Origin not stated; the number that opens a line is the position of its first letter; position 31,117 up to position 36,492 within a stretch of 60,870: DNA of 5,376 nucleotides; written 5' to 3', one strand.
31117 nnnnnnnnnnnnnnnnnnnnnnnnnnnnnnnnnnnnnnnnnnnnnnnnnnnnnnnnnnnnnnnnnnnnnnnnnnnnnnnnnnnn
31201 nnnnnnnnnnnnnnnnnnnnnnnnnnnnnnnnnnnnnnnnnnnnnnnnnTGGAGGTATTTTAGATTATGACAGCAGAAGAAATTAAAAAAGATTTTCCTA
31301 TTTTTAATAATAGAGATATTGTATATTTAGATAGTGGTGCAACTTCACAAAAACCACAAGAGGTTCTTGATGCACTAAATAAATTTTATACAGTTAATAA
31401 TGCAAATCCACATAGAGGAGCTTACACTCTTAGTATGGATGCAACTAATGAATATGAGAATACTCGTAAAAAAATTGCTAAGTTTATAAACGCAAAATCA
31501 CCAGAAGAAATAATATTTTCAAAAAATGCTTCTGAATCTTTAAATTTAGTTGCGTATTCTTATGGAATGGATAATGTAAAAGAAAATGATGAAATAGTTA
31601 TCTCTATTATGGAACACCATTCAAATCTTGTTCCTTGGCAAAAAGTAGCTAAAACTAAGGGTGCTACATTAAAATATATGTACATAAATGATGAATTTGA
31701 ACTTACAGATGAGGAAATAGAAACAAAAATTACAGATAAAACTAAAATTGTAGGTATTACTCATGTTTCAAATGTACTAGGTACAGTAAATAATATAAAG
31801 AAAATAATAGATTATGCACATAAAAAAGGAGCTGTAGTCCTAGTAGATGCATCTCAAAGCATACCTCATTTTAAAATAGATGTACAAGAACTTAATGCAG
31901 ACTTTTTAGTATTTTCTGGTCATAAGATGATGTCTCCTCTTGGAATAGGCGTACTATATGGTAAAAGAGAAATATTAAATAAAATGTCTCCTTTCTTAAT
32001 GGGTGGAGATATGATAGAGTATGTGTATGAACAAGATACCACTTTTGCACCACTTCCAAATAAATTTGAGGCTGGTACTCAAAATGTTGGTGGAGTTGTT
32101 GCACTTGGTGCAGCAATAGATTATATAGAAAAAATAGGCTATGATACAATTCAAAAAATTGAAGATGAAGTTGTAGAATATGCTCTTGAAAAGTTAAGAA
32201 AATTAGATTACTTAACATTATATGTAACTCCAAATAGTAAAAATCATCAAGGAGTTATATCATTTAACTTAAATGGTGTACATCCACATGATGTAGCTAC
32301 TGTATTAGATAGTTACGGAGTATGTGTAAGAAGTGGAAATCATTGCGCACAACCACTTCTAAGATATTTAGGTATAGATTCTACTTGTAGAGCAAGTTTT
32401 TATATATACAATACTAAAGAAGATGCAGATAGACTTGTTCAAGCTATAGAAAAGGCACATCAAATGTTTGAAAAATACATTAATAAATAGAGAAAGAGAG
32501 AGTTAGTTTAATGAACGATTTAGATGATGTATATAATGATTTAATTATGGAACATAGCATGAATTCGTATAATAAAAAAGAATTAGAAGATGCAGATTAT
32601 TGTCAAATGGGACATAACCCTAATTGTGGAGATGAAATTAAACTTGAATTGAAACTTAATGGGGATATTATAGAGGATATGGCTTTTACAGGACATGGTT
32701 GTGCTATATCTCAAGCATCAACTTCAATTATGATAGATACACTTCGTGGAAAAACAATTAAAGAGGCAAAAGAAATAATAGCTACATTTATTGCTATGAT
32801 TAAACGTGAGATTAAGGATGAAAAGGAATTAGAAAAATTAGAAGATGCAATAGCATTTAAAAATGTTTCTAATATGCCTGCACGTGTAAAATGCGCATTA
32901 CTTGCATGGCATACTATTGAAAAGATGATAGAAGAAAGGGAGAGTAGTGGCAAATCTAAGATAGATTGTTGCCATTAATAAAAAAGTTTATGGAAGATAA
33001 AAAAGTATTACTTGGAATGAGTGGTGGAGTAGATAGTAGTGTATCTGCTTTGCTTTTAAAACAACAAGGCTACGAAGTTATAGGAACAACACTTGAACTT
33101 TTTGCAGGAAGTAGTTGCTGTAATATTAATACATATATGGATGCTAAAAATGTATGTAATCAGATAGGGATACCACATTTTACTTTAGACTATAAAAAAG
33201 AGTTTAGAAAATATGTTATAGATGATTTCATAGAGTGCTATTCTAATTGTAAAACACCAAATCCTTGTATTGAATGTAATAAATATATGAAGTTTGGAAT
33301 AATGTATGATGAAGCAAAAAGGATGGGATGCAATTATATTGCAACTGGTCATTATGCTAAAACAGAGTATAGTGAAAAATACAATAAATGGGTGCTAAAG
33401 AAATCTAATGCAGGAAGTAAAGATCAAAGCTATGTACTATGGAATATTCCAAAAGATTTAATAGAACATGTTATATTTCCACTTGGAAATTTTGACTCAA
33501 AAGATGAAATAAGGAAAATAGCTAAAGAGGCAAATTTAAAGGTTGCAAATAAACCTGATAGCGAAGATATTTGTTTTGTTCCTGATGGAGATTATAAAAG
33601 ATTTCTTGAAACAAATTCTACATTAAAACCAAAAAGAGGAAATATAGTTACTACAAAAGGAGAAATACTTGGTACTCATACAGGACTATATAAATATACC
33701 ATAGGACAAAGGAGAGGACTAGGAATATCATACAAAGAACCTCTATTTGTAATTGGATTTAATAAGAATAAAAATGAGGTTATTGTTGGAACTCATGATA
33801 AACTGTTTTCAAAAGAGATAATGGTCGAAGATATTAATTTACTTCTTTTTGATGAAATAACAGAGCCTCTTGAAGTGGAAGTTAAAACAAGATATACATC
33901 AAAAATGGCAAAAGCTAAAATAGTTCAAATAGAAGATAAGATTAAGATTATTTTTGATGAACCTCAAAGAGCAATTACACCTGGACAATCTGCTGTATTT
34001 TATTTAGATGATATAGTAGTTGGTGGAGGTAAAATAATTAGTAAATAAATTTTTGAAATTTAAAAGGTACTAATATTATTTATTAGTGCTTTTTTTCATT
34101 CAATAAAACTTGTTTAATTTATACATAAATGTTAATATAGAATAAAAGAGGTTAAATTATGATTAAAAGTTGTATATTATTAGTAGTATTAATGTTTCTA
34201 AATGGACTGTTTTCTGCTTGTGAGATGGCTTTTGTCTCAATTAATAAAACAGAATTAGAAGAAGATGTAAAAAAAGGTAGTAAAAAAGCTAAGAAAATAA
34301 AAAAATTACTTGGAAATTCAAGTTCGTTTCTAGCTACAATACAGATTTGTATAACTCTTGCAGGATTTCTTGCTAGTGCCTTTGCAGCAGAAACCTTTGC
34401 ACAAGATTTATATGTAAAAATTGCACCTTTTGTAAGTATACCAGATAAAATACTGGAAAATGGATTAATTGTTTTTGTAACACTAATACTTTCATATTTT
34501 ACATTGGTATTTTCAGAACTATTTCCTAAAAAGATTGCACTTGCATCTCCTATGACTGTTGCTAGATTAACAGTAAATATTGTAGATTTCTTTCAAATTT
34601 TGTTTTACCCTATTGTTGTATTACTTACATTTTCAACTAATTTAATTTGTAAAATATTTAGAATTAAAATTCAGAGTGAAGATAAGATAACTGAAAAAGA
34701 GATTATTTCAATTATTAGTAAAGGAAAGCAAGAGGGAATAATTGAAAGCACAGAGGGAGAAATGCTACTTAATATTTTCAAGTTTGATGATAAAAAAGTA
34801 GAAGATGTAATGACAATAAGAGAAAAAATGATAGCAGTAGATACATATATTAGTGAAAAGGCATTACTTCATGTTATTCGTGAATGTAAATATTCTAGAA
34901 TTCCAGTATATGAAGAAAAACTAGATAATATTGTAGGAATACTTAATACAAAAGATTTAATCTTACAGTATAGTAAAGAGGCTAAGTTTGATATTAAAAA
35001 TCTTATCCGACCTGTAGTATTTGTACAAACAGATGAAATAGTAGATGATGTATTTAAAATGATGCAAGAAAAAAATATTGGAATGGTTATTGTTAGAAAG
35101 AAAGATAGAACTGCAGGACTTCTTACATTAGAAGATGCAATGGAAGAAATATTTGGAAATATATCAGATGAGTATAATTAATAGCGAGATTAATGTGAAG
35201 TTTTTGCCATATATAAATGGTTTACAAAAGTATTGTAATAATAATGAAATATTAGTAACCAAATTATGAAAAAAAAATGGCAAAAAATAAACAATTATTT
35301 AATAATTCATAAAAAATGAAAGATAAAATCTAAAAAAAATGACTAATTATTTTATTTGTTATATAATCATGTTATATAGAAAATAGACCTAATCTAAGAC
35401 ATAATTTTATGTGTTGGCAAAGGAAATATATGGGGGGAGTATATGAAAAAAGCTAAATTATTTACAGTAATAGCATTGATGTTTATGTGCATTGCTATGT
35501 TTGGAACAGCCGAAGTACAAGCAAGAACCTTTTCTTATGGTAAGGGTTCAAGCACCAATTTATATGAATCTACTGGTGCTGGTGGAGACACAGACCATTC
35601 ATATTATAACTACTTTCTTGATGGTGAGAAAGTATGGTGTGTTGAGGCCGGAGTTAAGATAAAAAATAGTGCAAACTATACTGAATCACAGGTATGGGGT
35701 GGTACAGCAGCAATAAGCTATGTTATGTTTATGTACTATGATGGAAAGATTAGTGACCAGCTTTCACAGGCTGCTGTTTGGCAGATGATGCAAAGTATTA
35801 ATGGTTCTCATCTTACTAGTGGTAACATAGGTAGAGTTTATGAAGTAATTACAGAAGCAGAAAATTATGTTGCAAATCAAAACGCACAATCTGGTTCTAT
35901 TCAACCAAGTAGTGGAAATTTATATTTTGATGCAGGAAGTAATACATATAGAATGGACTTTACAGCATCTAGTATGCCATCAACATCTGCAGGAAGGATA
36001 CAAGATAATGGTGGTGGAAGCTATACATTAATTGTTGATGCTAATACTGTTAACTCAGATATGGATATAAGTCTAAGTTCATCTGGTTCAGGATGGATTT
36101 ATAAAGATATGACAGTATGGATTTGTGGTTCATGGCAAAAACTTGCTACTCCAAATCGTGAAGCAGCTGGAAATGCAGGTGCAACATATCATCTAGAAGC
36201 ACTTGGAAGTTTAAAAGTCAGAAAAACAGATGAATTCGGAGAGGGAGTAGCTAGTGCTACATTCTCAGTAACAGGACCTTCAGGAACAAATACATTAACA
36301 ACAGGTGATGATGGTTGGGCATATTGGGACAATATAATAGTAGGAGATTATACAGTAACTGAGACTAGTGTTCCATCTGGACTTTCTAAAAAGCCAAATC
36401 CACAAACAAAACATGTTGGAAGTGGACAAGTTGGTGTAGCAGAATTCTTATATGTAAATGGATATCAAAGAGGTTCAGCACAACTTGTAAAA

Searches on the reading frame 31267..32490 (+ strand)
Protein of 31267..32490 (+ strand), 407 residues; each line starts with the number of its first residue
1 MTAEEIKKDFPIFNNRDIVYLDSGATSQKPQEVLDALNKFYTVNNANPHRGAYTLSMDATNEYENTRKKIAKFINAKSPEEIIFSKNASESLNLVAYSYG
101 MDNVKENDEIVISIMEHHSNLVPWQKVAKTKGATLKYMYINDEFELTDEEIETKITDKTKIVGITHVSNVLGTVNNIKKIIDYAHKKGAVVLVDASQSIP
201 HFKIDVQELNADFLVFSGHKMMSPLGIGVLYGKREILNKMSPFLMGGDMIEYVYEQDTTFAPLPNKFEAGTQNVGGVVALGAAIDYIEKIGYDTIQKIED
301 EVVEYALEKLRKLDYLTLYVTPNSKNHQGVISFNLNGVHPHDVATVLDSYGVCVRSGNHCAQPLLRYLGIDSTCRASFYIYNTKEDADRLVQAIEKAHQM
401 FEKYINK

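Call 24: search_protein_families(library=pfam, proteins=[window:31267-32490:+], max_evalue=0.001)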
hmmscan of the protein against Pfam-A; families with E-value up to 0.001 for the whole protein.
window:31267-32490:+ (407 aa): 4 families
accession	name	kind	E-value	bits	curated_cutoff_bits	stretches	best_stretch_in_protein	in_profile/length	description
PF00266.25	Aminotran_5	-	3.2e-151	504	21.5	1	19-390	1-371/371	Aminotransferase class-V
PF01053.26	Cys_Met_Meta_PP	-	3.3e-08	32.9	27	1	125-222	109-200/381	Cys/Met metabolism PLP-dependent enzyme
PF00155.27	Aminotran_1_2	-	1.5e-06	28.1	19.7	1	29-195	18-186/361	Aminotransferase class I and II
PF01041.23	DegT_DnrJ_EryC1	-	1.6e-06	28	19.8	1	81-199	41-150/360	DegT/DnrJ/EryC1/StrS aminotransferase family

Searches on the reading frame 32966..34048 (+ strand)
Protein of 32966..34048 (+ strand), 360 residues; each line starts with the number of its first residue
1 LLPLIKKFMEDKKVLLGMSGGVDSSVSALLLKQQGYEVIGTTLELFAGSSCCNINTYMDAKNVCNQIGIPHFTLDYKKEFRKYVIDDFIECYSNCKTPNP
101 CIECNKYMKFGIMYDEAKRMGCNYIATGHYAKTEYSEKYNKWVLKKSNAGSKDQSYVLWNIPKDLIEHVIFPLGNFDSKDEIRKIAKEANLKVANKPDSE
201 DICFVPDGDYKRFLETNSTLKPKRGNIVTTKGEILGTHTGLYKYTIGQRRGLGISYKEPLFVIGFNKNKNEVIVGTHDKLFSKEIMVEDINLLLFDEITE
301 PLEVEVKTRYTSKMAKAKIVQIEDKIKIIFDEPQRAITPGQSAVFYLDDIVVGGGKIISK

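Call 24: search_protein_families(library=pfam, proteins=[window:32966-34048:+], max_evalue=0.001)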
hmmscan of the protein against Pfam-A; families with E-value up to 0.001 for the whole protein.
window:32966-34048:+ (360 aa): 5 families
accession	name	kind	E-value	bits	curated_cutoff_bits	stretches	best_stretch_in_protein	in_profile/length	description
PF03054.22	tRNA_Me_trans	-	2.3e-68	230.3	20.6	1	12-206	1-201/202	tRNA methyl transferase HUP domain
PF20258.4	tRNA_Me_trans_C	-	8.8e-21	74.5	20.6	1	282-357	1-77/77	Aminomethyltransferase beta-barrel domain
PF20259.3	tRNA_Me_trans_M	-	1e-19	70.3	27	1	218-275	6-65/66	tRNA methyl transferase PRC-barrel domain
PF02540.23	NAD_synthase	-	1.1e-05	25.2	21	1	11-83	18-88/242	NAD synthase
PF00764.25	Arginosuc_synth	-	3.3e-05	24.4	27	1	13-86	1-71/162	Arginosuccinate synthase N-terminal HUP domain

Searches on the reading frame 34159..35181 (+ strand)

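Call 7: search_protein_families(library=pfam, proteins=[window:34159-35181:+], max_evalue=0.01)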
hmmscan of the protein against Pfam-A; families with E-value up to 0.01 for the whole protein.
window:34159-35181:+ (340 aa): 2 families
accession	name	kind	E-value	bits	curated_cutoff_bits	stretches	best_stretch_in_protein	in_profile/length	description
PF01595.25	CNNM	-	3.4e-47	160.9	28.4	1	6-199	1-181/181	Cyclin M transmembrane N-terminal domain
PF00571.33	CBS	-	8.7e-12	45.6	24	1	283-332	6-56/57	CBS domain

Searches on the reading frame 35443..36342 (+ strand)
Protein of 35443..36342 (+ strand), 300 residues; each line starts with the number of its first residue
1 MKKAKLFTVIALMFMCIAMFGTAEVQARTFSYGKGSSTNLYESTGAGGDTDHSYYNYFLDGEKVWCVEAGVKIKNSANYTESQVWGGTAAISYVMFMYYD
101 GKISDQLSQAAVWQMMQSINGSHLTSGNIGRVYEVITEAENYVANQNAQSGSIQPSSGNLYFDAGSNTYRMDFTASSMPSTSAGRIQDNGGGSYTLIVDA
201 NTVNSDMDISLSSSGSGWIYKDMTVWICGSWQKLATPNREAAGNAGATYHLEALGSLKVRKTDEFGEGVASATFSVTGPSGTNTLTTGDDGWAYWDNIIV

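Call 31: search_protein_families(library=ncbifam, proteins=[window:35443-36342:+], max_evalue=0.1)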
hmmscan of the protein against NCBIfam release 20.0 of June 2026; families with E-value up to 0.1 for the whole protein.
window:35443-36342:+ (300 aa): 0 families

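Call 35: search_protein_families(library=pfam, proteins=[window:35524-36252:+], max_evalue=10)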
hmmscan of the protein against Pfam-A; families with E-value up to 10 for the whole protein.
seq(243 aa): 2 families
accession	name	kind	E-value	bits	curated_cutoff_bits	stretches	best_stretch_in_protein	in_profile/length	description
PF07545.19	Vg_Tdu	-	0.16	12.3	27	1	67-79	8-20/31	Vestigial/Tondu family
PF15121.11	TMEM71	-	0.17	12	27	1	113-200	21-108/152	TMEM71 protein family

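Call 61: search_solved_structures(query=A1, max_evalue=10, show_alignments=2)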
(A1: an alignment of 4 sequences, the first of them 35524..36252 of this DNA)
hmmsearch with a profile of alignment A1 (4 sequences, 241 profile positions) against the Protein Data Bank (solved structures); distinct sequences matched with E-value up to 10: 0.

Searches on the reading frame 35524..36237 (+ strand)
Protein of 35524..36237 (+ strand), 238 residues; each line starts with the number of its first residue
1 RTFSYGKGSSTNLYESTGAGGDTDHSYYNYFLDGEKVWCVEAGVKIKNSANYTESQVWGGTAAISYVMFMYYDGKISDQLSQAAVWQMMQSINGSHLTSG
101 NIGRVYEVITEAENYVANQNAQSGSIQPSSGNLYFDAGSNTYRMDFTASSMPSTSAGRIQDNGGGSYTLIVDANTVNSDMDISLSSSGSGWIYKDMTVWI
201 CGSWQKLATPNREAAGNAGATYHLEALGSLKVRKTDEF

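Call 42: find_homologous_proteins(query=window:35524-36237:+, max_evalue=0.001)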
Query window:35524-36237:+ (238 aa): 1 proteins with E <= 0.001 among 496 candidates.
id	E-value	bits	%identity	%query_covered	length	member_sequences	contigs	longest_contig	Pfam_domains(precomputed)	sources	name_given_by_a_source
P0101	4.1e-45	173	51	80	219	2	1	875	-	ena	-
